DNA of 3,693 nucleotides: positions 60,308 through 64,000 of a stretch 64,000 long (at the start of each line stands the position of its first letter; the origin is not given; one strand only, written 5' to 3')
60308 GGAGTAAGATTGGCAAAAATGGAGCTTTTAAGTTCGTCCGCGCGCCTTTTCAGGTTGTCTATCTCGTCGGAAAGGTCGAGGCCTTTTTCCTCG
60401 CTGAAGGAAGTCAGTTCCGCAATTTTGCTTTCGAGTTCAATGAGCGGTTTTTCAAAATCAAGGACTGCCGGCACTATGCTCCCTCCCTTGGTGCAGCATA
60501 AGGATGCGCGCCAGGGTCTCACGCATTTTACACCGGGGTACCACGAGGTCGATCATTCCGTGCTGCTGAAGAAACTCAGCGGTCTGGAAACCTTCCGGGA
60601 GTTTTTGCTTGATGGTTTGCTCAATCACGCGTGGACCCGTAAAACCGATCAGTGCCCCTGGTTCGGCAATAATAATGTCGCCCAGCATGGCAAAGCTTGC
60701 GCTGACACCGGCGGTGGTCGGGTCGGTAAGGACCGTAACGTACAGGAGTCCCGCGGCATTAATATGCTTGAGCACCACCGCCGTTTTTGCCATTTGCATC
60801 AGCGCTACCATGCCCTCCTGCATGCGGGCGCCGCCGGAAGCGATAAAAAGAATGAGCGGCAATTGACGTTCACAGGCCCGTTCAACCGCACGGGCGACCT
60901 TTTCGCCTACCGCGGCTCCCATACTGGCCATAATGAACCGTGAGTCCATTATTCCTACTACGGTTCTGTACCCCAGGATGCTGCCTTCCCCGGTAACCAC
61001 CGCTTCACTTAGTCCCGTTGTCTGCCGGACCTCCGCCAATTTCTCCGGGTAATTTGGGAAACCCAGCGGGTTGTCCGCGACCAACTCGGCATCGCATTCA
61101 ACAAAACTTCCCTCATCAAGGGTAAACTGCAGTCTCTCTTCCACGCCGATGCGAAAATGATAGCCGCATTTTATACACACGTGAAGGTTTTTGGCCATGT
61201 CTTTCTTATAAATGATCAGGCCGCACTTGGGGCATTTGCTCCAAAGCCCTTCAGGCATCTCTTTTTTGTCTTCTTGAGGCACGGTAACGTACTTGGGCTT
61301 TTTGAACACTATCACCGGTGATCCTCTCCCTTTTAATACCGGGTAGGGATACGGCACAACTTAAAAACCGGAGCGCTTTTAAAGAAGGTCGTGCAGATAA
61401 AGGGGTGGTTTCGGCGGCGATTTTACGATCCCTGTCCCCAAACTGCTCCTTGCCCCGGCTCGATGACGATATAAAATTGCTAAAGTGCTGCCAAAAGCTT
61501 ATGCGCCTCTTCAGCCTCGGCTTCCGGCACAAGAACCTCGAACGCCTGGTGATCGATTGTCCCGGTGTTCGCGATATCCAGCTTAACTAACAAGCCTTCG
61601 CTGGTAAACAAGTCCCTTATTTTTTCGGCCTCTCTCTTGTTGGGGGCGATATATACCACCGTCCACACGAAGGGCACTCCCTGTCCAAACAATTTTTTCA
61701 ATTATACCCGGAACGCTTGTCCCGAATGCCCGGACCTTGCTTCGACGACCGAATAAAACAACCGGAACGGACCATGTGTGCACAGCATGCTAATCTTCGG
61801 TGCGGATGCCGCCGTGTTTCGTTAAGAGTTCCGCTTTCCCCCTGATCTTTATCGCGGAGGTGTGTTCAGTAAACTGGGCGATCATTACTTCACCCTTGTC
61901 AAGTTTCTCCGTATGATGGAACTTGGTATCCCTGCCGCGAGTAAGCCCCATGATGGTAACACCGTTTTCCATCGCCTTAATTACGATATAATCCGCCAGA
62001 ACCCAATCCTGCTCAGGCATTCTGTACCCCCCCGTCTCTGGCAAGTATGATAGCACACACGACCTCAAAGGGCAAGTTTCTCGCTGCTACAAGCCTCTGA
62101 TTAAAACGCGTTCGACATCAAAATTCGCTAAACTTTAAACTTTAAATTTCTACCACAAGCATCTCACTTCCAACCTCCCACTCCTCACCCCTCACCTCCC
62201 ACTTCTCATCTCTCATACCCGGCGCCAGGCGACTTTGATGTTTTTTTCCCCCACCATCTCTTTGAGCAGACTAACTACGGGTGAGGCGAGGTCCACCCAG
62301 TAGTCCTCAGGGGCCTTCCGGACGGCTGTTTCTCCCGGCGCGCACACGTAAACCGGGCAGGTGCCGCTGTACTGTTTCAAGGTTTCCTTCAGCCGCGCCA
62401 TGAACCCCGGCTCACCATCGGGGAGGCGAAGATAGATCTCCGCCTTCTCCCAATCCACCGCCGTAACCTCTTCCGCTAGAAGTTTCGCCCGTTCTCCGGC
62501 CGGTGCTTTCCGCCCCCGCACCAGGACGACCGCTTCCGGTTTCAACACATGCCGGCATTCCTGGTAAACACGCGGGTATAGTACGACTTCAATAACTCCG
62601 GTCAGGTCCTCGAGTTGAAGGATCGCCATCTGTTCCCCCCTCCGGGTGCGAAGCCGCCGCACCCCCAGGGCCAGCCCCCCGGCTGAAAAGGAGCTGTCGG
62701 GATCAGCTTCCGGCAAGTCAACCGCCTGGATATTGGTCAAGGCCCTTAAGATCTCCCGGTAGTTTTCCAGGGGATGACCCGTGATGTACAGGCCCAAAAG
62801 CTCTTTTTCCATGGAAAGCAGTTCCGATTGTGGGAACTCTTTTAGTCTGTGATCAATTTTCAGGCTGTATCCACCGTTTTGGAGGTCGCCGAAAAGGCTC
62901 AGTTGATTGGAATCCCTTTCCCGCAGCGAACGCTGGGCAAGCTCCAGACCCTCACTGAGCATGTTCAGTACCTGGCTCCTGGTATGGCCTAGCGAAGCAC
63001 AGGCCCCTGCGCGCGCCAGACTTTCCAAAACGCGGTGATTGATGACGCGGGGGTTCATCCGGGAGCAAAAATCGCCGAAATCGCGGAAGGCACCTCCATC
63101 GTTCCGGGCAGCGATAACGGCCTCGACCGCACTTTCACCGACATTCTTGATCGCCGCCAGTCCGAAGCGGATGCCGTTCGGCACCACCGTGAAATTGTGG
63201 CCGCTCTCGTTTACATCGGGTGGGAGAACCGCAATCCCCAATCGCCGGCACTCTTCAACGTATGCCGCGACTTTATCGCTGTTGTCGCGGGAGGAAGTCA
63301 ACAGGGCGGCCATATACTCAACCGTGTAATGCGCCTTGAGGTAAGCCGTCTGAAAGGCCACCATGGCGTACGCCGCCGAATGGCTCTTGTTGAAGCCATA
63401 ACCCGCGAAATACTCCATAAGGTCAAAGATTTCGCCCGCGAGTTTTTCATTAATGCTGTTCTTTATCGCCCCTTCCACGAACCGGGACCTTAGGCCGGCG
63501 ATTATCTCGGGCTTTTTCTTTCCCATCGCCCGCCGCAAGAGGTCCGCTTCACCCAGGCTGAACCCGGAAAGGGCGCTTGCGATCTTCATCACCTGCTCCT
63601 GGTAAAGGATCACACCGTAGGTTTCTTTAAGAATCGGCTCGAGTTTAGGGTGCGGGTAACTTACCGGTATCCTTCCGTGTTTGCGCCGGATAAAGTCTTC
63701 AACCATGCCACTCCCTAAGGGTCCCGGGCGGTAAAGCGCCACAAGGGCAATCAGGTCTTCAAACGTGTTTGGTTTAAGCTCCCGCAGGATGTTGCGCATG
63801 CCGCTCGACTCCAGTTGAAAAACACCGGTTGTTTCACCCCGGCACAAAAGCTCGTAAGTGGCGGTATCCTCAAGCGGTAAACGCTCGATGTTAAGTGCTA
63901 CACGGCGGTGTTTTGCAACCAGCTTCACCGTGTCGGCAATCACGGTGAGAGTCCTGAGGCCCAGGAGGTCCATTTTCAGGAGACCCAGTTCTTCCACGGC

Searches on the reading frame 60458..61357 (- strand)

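Call 3: search_protein_families(library=pfam, proteins=[window:60458-61357:-], max_evalue=0.01)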
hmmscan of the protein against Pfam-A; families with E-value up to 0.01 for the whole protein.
window:60458-61357:- (299 aa): 2 families
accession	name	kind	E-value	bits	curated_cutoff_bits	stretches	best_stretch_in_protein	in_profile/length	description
PF01039.27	Carboxyl_trans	-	5e-21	75.3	22.3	1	74-249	12-177/493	Carboxyl transferase domain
PF17848.7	Zn_ribbon_ACC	-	5.4e-10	39.7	24.5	1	39-64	1-26/26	Acetyl-CoA carboxylase zinc finger domain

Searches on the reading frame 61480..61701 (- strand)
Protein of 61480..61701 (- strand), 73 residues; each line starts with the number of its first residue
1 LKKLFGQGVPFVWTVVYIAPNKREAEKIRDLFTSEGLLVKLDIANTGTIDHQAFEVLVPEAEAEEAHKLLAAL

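Call 3: search_protein_families(library=pfam, proteins=[window:61480-61701:-], max_evalue=0.01)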
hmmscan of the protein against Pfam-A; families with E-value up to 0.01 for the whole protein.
window:61480-61701:- (73 aa): 1 family
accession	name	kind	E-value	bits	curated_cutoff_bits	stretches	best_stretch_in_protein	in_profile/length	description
PF09413.15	DUF2007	-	0.0017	18.9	25.7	1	16-72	4-64/66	Putative prokaryotic signal transducing protein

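Call 22: search_protein_families(library=ncbifam, proteins=[window:61480-61701:-])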
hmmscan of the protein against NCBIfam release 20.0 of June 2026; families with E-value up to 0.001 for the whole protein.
window:61480-61701:- (73 aa): 0 families

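Call 66: search_protein_families(library=pfam, alignment_id=A1, max_evalue=0.01)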
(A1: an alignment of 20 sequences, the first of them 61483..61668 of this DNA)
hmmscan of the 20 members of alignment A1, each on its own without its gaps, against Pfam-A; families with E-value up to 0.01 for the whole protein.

A. member 1, window:61483-61668:- (62 aa): 1 family
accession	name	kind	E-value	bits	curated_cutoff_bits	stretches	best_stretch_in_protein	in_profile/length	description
PF09413.15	DUF2007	-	0.001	19.6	25.7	1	5-61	4-64/66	Putative prokaryotic signal transducing protein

B. families by the number of members that match (of 20 scanned): 3 families
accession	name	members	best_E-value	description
PF09413.15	DUF2007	14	8.5e-10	Putative prokaryotic signal transducing protein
PF14528.11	LAGLIDADG_3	2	0.00043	LAGLIDADG-like domain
PF11823.13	Se_S_carrier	1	0.0056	Putative Se/S carrier protein-like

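Call 71: predict_structure(alignment_id=A1)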
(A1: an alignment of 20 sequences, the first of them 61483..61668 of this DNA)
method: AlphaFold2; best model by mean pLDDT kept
length: 62 residues; sequences in the alignment: 20
mean_pLDDT: 89.0   pTM: 0.71
mean pLDDT of the five models: 89.0, 88.0, 88.0, 87.0, 86.2
residues with pLDDT >= 90: 46; 70-90: 9; 50-70: 7; < 50: 0
segments of 3 or more residues with pLDDT < 50: none
pLDDT, mean of each block of 10 residues (from residue 1): 92 93 95 70 92 93 84
secondary structure, 60 per line:
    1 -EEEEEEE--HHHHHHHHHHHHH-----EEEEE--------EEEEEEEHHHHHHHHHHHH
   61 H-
elements in order: E2-8 H11-23 E29-33 E42-48 H49-61

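Call 73: fold_search(model_id=the predicted structure, library=pdb)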
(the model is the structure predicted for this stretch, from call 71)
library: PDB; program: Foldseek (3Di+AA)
matches with E <= 10: 907; with E <= 0.001: 0
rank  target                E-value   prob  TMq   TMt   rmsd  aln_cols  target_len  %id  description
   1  1yj7_A                8.6e-03  1.00  0.81  0.34   1.7        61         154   20  Crystal structure of enteropathogenic E.coli (EPEC) type III secretion system protein EscJ (released 2005-06-07)
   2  3aaw_B                3.3e-02  0.98  0.54  0.26   4.2        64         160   17  Crystal structure of aspartate kinase from Corynebacterium glutamicum in complex with lysine and threonine (released 2010-06-23)
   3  1yj7_C                4.6e-02  1.00  0.76  0.32   1.7        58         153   19  Crystal structure of enteropathogenic E.coli (EPEC) type III secretion system protein EscJ (released 2005-06-07)
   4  3ab2_F                7.2e-02  0.93  0.53  0.26   4.2        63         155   16  Crystal structure of aspartate kinase from Corynebacterium glutamicum in complex with threonine (released 2010-06-23)
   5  3rrk                  7.7e-02  0.97  0.59  0.16   3.1        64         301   17  Crystal structure of the cytoplasmic N-terminal domain of subunit I, homolog of subunit a, of V-ATPase (released 2011-08-10)
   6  3ab2_L                7.7e-02  0.92  0.52  0.27   4.2        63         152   16  Crystal structure of aspartate kinase from Corynebacterium glutamicum in complex with threonine (released 2010-06-23)
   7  3ab2_E                7.7e-02  0.92  0.52  0.12   4.1        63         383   16  Crystal structure of aspartate kinase from Corynebacterium glutamicum in complex with threonine (released 2010-06-23)
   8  3j6d_Y                8.2e-02  0.99  0.65  0.30   3.4        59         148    8  Model of the PrgH-PrgK periplasmic rings (released 2015-01-14)
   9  3ab2_M                8.2e-02  0.97  0.58  0.13   3.8        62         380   14  Crystal structure of aspartate kinase from Corynebacterium glutamicum in complex with threonine (released 2010-06-23)
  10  3aaw_D                1.1e-01  0.90  0.53  0.26   4.1        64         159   17  Crystal structure of aspartate kinase from Corynebacterium glutamicum in complex with lysine and threonine (released 2010-06-23)
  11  3aaw_A                1.1e-01  0.89  0.52  0.12   4.2        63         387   16  Crystal structure of aspartate kinase from Corynebacterium glutamicum in complex with lysine and threonine (released 2010-06-23)
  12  4w4m_A                1.2e-01  1.00  0.82  0.83   1.6        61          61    6  Crystal structure of PrgK 19-92 (released 2014-10-29)
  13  8axn_a                1.3e-01  0.99  0.72  0.27   2.6        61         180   15  Inner membrane ring and secretin N0 N1 domains of the type 3 secretion system of Shigella flexneri (released 2023-03-01)
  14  3ab2_H                1.3e-01  0.87  0.53  0.26   4.0        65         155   15  Crystal structure of aspartate kinase from Corynebacterium glutamicum in complex with threonine (released 2010-06-23)
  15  3ab2_N                1.3e-01  0.87  0.52  0.26   4.2        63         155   16  Crystal structure of aspartate kinase from Corynebacterium glutamicum in complex with threonine (released 2010-06-23)
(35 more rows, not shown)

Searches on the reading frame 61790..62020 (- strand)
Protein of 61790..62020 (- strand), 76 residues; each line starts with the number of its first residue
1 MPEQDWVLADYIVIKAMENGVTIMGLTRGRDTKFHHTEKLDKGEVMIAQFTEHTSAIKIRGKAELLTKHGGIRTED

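Call 3: search_protein_families(library=pfam, proteins=[window:61790-62020:-], max_evalue=0.01)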
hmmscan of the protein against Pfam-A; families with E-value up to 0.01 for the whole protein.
window:61790-62020:- (76 aa): 1 family
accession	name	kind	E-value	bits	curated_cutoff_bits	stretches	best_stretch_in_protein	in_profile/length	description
PF02081.20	TrpBP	-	1.1e-41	140.9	21.3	1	9-75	3-69/69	Tryptophan RNA-binding attenuator protein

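Call 12: find_related_loci(query=window:61790-62020:-, collection=genome_contigs, flank=3000)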
Query window:61790-62020:- (76 aa) in genome_contigs; peptide patterns used: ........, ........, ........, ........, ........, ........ (x = any residue, [..] = any of these).
599 stretches matched a pattern (row limit reached: there are more); 566 encode a relative of the query (tblastn E <= 1e-3); the best 80 are kept; 80 distinct loci.
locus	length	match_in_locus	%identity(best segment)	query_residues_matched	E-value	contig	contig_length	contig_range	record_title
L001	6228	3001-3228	88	1-76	3e-43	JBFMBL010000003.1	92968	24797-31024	MAG: Bacillota bacterium isolate MAG163 MAG163_3, whole genome shotgun sequence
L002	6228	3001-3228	74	1-76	3e-37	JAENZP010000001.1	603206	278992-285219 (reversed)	MAG: Desulfoscipio geothermicus isolate BM5_bin.10 BM5_bin10_NODE_1_length_603206_cov_217.414546, whole genome shotgun s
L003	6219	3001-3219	79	3-75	1e-36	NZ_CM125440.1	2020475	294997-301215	Desulfothermobacter acidiphilus strain 3408-1 chromosome, whole genome shotgun sequence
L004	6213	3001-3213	80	4-74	2e-36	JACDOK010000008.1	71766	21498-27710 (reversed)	MAG: Peptococcaceae bacterium isolate GB_MAG19_121 c_000000000319, whole genome shotgun sequence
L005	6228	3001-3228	74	1-76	3e-36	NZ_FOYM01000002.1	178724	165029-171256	Desulfoscipio geothermicus DSM 3669, whole genome shotgun sequence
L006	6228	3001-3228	75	1-76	3e-36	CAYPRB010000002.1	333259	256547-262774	MAG TPA_asm: uncultured Pelotomaculum sp. isolate SRP241341_co1_66 genome assembly, contig: NODE_15_length_333259_cov_20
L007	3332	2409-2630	77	1-74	4e-36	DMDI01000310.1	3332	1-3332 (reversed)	MAG TPA_asm: Desulfotomaculum sp. isolate UBA9916 contig_35960, whole genome shotgun sequence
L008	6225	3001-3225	73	1-75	1e-35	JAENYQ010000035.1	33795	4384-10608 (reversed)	MAG: Desulfotomaculum sp. isolate BL5_bin.2 BL5_bin2_NODE_322_length_33795_cov_12.854772, whole genome shotgun sequence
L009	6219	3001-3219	77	4-76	1e-35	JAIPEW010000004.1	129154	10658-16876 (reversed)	MAG: Clostridiales bacterium isolate Tobar18m-G8 Tobar18m-C8, whole genome shotgun sequence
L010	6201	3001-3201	84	9-75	2e-35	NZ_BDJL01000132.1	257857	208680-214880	Carboxydothermus islandicus strain SET IS-9, whole genome shotgun sequence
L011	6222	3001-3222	77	1-74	2e-35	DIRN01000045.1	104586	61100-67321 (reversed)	MAG TPA_asm: Firmicutes bacterium UBA5435 UBA5435_contig_523, whole genome shotgun sequence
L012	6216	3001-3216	75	5-76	3e-35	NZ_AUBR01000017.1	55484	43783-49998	Desulfovirgula thermocuniculi DSM 16036 G454DRAFT_scaffold00015.15_C, whole genome shotgun sequence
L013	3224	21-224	81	9-76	8e-35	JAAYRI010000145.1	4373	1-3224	MAG: Peptococcaceae bacterium isolate AS23ysBPME_176 147902_AS23, whole genome shotgun sequence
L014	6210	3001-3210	79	7-76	7e-35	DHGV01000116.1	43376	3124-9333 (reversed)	MAG TPA_asm: Pelotomaculum sp. UBA4789 UBA4789_contig_26738, whole genome shotgun sequence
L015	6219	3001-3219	76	1-72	4e-35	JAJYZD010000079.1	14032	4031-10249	MAG: Bacillota bacterium isolate FK5.bin106 NODE_6333_length_14032_cov_2.648256, whole genome shotgun sequence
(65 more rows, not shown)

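Call 52: search_solved_structures(query=window:61790-62020:-, show_alignments=2)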
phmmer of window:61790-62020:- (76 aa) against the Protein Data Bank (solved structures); distinct sequences matched with E-value up to 0.001: 15.
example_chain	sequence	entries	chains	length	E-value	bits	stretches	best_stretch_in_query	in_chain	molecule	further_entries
9bds_A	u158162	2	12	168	2.5e-56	189.3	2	10-75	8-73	Transcription attenuation protein MtrB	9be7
9be8_A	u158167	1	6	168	4.7e-55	185.2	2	10-75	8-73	Transcription attenuation protein MtrB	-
1c9s_A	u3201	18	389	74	1e-29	105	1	9-75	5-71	TRP RNA-BINDING ATTENUATION PROTEIN | TRP RNA-BINDING ATTENUATION PROTEIN (TRAP) | TRANSCRIPTION ATTENUATION PROTEIN MTRB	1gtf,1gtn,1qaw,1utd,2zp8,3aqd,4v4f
2zd0_A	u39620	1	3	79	1.3e-29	104.7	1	9-75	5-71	Transcription attenuation protein mtrB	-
2ext_A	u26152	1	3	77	1.3e-29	104.6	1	9-75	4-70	Transcription attenuation protein mtrB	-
2zcz_A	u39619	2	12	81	1.4e-29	104.5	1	9-75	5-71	Transcription attenuation protein mtrB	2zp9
2exs_A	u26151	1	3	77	3.5e-29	103.3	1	9-75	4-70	Transcription attenuation protein mtrB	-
3zzs_A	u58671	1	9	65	7e-29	102.3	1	9-72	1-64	TRANSCRIPTION ATTENUATION PROTEIN MTRB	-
8r59_A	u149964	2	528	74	2.3e-28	100.7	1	9-75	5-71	Transcription attenuation protein MtrB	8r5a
6rvv_AA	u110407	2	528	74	2.6e-28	100.5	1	9-75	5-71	Transcription attenuation protein MtrB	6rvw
1wap_A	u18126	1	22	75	1.1e-27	98.5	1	9-75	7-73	TRP RNA-BINDING ATTENUATION PROTEIN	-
3zzl_A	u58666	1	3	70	1.3e-27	98.2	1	10-75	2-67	TRANSCRIPTION ATTENUATION PROTEIN MTRB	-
4b27_A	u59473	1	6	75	1.4e-27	98.2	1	9-75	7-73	TRANSCRIPTION ATTENUATION PROTEIN MTRB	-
3zzq_A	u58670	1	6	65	5.6e-27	96.3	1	9-72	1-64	TRANSCRIPTION ATTENUATION PROTEIN MTRB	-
3zte_A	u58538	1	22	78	6e-27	96.2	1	10-75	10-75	TRYPTOPHAN OPERON RNA-BINDING ATTENUATION PROTEIN (TRAP)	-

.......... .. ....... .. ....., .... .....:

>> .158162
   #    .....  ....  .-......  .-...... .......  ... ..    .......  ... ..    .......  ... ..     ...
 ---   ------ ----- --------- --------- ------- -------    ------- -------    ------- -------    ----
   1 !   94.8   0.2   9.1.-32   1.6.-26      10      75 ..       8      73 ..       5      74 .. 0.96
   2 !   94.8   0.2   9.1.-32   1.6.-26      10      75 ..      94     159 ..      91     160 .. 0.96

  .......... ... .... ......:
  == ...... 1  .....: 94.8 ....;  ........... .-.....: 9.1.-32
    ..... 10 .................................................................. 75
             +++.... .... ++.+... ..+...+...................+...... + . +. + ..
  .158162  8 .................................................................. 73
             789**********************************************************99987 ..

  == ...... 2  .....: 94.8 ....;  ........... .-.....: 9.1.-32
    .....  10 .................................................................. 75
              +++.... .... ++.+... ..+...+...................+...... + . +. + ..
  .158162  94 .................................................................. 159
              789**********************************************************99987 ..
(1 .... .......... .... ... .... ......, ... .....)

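Call 56: find_encoding_contigs(protein=window:61790-62020:-, flank=1500, max_places=10)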
Protein window:61790-62020:- (76 aa): 7 contigs read that carry it; 5 places shown.
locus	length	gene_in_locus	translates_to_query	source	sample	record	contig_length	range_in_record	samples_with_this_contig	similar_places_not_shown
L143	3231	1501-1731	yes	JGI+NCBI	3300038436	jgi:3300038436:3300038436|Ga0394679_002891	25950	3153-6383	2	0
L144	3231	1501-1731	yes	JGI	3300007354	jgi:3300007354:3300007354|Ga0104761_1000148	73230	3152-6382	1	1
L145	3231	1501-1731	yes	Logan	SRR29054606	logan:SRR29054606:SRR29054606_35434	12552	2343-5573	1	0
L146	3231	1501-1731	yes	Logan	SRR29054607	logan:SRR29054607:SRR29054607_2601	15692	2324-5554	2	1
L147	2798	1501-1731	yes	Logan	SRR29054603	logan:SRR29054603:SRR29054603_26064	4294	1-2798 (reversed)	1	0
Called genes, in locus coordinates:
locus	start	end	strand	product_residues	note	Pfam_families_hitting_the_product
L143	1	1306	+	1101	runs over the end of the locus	PF02811:PHP, PF07733:DNA_pol3_alpha, PF17657:DNA_pol3_finger, PF14579:HHH_6, PF01336:tRNA_anti-codon (weak)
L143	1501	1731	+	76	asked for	PF02081:TrpBP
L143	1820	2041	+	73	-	-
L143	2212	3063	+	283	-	PF17848:Zn_ribbon_ACC, PF01039:Carboxyl_trans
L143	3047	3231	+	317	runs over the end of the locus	PF03255:ACCA, PF01039:Carboxyl_trans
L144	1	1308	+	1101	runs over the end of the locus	PF02811:PHP, PF07733:DNA_pol3_alpha, PF17657:DNA_pol3_finger, PF14579:HHH_6, PF01336:tRNA_anti-codon (weak)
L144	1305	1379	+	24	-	-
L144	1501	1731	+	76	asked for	PF02081:TrpBP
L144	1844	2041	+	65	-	-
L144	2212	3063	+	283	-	PF17848:Zn_ribbon_ACC, PF01039:Carboxyl_trans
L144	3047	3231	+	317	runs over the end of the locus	PF03255:ACCA, PF01039:Carboxyl_trans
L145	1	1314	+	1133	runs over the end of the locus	PF02811:PHP, PF07733:DNA_pol3_alpha, PF17657:DNA_pol3_finger, PF14579:HHH_6, PF01336:tRNA_anti-codon (weak)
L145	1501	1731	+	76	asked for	PF02081:TrpBP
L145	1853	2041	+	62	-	-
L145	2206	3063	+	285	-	PF17848:Zn_ribbon_ACC, PF01039:Carboxyl_trans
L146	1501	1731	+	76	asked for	PF02081:TrpBP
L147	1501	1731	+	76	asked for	PF02081:TrpBP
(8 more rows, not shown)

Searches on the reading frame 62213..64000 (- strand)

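Call 3: search_protein_families(library=pfam, proteins=[window:62213-64000:-], max_evalue=0.01)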
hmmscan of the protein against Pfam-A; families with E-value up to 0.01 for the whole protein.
window:62213-64000:- (595 aa): 3 families
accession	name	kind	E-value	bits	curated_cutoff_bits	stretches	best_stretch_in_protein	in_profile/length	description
PF17657.6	DNA_pol3_finger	-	1.3e-69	233.2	22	1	17-181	1-165/166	Bacterial DNA polymerase III alpha subunit finger domain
PF14579.12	HHH_6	-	9.2e-31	106.3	25.6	1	255-343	1-89/90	Helix-hairpin-helix motif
PF01336.31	tRNA_anti-codon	-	9.5e-08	32.3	27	1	447-513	7-73/75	OB-fold nucleic acid binding domain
